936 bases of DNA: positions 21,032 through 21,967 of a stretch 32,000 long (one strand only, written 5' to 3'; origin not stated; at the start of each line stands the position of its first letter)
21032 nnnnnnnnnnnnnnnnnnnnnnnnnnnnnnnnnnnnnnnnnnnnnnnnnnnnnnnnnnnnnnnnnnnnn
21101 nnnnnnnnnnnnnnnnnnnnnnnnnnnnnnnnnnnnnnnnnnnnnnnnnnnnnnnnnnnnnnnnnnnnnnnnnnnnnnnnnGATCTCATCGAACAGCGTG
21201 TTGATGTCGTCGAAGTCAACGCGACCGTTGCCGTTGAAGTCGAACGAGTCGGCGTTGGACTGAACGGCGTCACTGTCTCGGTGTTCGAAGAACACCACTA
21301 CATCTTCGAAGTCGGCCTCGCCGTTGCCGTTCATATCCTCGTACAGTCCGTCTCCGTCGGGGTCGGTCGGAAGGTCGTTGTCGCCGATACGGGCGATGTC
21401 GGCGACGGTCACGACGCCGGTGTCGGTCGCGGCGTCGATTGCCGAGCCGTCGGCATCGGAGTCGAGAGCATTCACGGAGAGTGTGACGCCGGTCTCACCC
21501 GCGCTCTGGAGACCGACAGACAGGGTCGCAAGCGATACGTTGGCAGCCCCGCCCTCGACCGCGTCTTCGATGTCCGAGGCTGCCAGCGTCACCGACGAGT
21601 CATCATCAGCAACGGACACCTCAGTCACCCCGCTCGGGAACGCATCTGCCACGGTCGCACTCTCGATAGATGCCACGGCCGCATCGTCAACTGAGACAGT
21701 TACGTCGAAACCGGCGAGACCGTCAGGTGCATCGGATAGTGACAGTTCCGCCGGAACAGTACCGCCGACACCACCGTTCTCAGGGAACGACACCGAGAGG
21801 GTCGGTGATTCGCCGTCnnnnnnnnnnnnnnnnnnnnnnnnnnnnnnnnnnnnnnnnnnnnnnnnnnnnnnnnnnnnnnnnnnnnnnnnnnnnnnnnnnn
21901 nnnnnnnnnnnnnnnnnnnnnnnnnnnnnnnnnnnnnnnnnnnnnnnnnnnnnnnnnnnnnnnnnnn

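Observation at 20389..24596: Two-gene cohesin/dockerin/PGF-CTERM module predicted to display, and possibly polymerise, a giant nuclease on the archaeal surface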

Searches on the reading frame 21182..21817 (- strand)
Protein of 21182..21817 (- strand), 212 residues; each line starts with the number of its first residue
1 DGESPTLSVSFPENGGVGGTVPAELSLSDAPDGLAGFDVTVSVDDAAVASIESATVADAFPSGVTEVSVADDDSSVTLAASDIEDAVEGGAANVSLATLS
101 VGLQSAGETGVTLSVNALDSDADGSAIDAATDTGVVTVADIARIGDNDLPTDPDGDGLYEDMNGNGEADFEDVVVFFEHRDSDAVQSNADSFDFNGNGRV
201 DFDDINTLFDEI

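Call 41: predict_structure(alignment_id=A4)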
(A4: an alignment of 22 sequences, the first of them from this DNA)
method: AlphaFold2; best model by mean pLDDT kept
length: 212 residues; sequences in the alignment: 22
mean_pLDDT: 93.3   pTM: 0.81
mean pLDDT of the five models: 93.3, 91.8, 91.0, 90.3, 90.2
residues with pLDDT >= 90: 175; 70-90: 35; 50-70: 1; < 50: 1
segments of 3 or more residues with pLDDT < 50: none
pLDDT, mean of each block of 10 residues (from residue 1): 85 88 96 96 97 95 92 97 94 96 95 96 92 93 89 89 91 96 92 94 95 90
secondary structure, 60 per line:
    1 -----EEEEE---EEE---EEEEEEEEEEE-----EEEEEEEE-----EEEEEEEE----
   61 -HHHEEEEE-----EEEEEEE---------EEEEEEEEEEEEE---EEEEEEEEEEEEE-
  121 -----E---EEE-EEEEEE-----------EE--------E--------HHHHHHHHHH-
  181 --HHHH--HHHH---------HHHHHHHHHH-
elements in order: E6-10 E14-16 E20-30 E36-43 E49-56 E65-69 E75-81 E91-103 E107-119 E130-132 E134-139 H170-179 H183-186 H189-192 H202-211

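Call 44: fold_search(model_id=the predicted structure, library=pdb)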
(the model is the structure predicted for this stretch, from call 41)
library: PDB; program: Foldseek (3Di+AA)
matches with E <= 10: 1942; with E <= 0.001: 95
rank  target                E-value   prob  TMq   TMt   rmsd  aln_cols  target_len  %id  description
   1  6kgf_A                1.3e-09  1.00  0.54  0.77   3.1       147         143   20  Crystal structure of CaDoc0917(R16D)-CaCohA2 complex at pH 8.2 (released 2020-07-08)
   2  5lxv_A                1.3e-09  1.00  0.52  0.63   3.7       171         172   20  Crystal structure of Ruminococcus flavefaciens scaffoldin C cohesin in complex with a dockerin from an uncharacterized (released 2016-10-19)
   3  4ums                  1.8e-09  1.00  0.56  0.75   4.1       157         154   15  The crystal structure of the seventh ScaB type I cohesin from Pseudobacteroides cellulosolvens (released 2015-05-06)
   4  5lxv_C                1.8e-09  1.00  0.53  0.63   3.5       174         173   20  Crystal structure of Ruminococcus flavefaciens scaffoldin C cohesin in complex with a dockerin from an uncharacterized (released 2016-10-19)
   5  4fl4_C                2.1e-09  1.00  0.55  0.39   3.2       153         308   18  Scaffoldin conformation and dynamics revealed by a ternary complex from the Clostridium thermocellum cellulosome (released 2012-06-27)
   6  6kgc_A                2.4e-09  1.00  0.54  0.78   2.7       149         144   19  Crystal structure of CaDoc0917(R49D)-CaCohA2 complex at pH 5.4 (released 2020-07-08)
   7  4dh2_C                2.5e-09  1.00  0.53  0.70   3.1       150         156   15  Crystal structure of Coh-OlpC(Cthe_0452)-Doc435(Cthe_0435) complex: A novel type I Cohesin-Dockerin complex from Clost (released 2012-11-28)
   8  4fl4_L                2.7e-09  1.00  0.56  0.40   3.5       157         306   19  Scaffoldin conformation and dynamics revealed by a ternary complex from the Clostridium thermocellum cellulosome (released 2012-06-27)
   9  2vn5_A                3.8e-09  1.00  0.54  0.78   2.4       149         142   18  The Clostridium cellulolyticum dockerin displays a dual binding mode for its cohesin partner (released 2008-05-20)
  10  6kge_A                4.2e-09  1.00  0.54  0.79   2.3       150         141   17  Crystal structure of CaDoc0917(R16D)-CaCohA2 complex at pH 5.5 (released 2020-07-08)
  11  2vn6_A                4.5e-09  1.00  0.55  0.75   2.4       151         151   18  The Clostridium cellulolyticum dockerin displays a dual binding mode for its cohesin partner (released 2008-05-13)
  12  3kcp_A                6.7e-09  1.00  0.54  0.39   3.9       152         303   19  Crystal structure of interacting Clostridium thermocellum multimodular components (released 2010-02-09)
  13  2ccl_A                7.5e-09  1.00  0.54  0.74   3.7       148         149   16  THE S45A, T46A MUTANT OF THE TYPE I COHESIN-DOCKERIN COMPLEX FROM THE CELLULOSOME OF CLOSTRIDIUM THERMOCELLUM (released 2007-02-13)
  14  1g1k_A                8.9e-09  1.00  0.53  0.76   2.4       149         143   19  COHESIN MODULE FROM THE CELLULOSOME OF CLOSTRIDIUM CELLULOLYTICUM (released 2000-11-22)
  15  2vn5_C                1.0e-08  1.00  0.54  0.76   2.3       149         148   18  The Clostridium cellulolyticum dockerin displays a dual binding mode for its cohesin partner (released 2008-05-20)
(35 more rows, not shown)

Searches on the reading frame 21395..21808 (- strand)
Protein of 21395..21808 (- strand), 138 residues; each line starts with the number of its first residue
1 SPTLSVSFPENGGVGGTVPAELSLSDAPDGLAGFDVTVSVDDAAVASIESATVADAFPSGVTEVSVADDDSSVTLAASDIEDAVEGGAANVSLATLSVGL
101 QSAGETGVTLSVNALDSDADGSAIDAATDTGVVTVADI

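Call 7: search_protein_families(library=pfam, proteins=[window:21395-21808:-], max_evalue=10)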
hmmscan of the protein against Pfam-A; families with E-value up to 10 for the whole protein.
seq(138 aa): 0 families
